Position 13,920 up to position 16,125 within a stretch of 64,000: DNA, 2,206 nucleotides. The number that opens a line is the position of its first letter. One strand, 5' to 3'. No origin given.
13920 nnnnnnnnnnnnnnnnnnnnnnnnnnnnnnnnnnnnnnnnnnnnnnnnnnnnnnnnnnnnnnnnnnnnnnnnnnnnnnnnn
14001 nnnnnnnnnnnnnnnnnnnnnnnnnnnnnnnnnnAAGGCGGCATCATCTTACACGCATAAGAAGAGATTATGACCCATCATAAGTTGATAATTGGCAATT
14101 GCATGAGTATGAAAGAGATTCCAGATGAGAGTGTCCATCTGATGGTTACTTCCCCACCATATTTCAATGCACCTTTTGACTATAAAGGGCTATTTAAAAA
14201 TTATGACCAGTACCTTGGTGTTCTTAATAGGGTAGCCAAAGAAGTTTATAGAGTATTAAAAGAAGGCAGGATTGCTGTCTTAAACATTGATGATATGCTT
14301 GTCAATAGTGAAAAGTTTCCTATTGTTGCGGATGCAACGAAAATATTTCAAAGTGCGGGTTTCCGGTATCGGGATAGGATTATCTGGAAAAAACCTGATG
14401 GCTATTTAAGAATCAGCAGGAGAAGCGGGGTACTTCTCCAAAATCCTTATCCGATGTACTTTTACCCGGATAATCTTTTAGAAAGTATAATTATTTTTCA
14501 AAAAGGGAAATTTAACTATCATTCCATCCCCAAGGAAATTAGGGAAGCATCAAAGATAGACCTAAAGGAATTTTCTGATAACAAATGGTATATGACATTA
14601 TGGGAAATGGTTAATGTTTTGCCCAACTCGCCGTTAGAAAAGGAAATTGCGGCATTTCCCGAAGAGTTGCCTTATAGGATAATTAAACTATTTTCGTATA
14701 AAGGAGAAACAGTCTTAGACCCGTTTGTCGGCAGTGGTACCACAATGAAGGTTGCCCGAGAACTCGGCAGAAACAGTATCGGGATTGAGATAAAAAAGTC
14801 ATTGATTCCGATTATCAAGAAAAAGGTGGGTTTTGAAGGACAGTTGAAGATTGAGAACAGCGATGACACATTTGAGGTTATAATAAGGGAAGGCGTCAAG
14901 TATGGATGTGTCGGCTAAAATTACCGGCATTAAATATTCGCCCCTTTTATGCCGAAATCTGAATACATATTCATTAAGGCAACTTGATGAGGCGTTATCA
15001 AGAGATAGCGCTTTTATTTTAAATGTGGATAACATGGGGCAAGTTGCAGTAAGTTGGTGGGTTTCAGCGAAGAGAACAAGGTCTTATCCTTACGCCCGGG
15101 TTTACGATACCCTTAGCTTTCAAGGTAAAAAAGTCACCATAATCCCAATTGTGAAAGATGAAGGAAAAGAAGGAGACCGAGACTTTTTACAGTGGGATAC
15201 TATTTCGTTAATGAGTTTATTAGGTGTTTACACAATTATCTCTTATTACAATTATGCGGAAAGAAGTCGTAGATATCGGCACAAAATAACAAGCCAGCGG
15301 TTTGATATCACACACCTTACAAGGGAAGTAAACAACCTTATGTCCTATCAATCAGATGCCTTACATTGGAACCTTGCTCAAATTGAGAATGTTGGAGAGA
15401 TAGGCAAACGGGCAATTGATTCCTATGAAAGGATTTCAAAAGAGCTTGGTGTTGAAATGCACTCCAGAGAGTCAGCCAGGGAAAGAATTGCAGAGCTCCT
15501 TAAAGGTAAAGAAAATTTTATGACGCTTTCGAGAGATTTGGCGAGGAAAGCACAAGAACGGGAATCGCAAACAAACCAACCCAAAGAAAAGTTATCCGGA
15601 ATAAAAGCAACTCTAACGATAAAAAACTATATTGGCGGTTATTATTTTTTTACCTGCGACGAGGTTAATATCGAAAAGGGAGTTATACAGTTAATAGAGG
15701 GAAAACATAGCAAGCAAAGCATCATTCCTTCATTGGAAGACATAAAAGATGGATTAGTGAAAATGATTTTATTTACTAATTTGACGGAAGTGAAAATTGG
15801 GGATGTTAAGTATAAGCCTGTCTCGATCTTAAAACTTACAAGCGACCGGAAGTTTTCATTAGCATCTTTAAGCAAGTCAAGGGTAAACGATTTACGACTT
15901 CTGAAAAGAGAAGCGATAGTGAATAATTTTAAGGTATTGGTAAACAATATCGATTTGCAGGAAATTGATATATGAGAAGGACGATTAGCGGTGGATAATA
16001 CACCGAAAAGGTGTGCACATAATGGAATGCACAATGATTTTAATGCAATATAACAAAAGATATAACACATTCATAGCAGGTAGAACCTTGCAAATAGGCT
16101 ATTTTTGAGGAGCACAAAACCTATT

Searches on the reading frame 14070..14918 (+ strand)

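Call 69: search_protein_families(library=pfam, proteins=[window:14070-14918:+], max_evalue=0.001)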
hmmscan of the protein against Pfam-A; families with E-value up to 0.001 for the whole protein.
window:14070-14918:+ (282 aa): 1 family
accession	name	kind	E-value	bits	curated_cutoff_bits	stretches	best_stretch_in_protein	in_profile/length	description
PF01555.25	N6_N4_Mtase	-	1.6e-48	166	26.7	1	22-251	1-221/221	DNA methylase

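Call 100: search_protein_families(library=padloc, proteins=[window:14070-14918:+], max_evalue=0.001)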
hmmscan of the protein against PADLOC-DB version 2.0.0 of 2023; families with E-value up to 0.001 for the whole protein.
window:14070-14918:+ (282 aa): 62 families (the best 25 are shown)
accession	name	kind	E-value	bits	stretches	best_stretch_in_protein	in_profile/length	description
PDLC03353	MTase_II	-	2.3e-76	254.8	1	3-253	9-250/260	Type II methyltransferase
PDLC03350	MTase_II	-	5e-55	185.1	1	3-255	56-297/312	Type II methyltransferase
PDLC03259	MTase_II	-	8e-46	154.7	1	1-256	1-258/423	Type II methyltransferase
PDLC03246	MTase_II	-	1.8e-39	133.9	1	6-263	115-376/376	Type II methyltransferase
PDLC03283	MTase_II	-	4.8e-38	129.3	1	2-254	3-272/352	Type II methyltransferase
PDLC03371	MTase_II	-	3.2e-31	106.8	1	4-253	11-252/260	Type II methyltransferase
PDLC03276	MTase_II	-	8.4e-31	105.6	1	7-240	148-387/404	Type II methyltransferase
PDLC03387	MTase_II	-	1e-27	95.1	2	93-253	135-275/289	Type II methyltransferase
PDLC03260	MTase_II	-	5.7e-27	92.5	2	164-253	217-307/349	Type II methyltransferase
PDLC03299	MTase_II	-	2e-26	91.2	1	3-254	14-258/296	Type II methyltransferase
PDLC03230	MTase_II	-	9.3e-20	69.2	1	5-251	37-280/360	Type II methyltransferase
PDLC03265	MTase_II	-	3.7e-19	67.3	2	169-253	246-328/333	Type II methyltransferase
PDLC03351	MTase_II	-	4.1e-18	63.7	2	196-246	131-181/348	Type II methyltransferase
PDLC03714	oMTase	-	9.8e-18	62.5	1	11-251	11-255/279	orphan methyltransferase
PDLC03228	MTase_II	-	1.6e-16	58.9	2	203-245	155-197/227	Type II methyltransferase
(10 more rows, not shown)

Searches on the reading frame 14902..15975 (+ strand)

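Call 69: search_protein_families(library=pfam, proteins=[window:14902-15975:+], max_evalue=0.001)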
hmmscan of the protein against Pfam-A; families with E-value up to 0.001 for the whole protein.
window:14902-15975:+ (357 aa): 0 families

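Call 100: search_protein_families(library=padloc, proteins=[window:14902-15975:+], max_evalue=0.001)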
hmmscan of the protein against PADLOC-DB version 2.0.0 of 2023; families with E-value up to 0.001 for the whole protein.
window:14902-15975:+ (357 aa): 2 families
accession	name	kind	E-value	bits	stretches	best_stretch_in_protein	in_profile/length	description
PDLC03572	REase_II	-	3.7e-97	323.6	1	2-349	7-353/371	Type II restriction enzyme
PDLC03474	REase_II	-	1.6e-08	33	1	250-316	2-69/129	Type II restriction enzyme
